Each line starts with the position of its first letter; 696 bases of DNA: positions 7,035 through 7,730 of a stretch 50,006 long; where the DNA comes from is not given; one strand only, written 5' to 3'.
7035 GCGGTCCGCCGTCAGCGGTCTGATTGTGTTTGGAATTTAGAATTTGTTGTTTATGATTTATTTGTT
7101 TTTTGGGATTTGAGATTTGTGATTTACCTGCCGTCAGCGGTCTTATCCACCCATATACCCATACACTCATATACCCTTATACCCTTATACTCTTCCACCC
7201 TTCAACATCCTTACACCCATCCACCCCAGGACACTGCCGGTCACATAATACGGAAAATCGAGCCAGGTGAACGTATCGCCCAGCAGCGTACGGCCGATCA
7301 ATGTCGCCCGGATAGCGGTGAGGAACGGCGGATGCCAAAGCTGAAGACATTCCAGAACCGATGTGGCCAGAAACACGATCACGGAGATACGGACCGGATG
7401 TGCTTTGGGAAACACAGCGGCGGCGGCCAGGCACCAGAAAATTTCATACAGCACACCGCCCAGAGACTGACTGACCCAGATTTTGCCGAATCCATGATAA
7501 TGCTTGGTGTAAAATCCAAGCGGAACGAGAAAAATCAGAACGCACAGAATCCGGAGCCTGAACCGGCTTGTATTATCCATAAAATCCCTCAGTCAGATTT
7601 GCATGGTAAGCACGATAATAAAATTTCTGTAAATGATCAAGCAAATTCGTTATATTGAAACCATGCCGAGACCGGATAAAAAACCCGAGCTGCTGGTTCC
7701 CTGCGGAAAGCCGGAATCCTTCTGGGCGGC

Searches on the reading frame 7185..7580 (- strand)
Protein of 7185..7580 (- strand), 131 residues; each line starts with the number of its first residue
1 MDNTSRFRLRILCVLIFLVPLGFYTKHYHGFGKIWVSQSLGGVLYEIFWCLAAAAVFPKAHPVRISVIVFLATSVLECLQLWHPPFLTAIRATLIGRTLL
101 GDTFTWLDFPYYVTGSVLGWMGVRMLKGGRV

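Call 55: search_protein_families(library=pfam, proteins=[window:7185-7580:-], max_evalue=0.01)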
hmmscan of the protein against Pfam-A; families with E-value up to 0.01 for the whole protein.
window:7185-7580:- (131 aa): 1 family
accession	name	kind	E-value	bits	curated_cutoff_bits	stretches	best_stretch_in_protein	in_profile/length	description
PF10990.13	DUF2809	-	3.4e-25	88.9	29.3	1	35-115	5-85/86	Protein of unknown function (DUF2809)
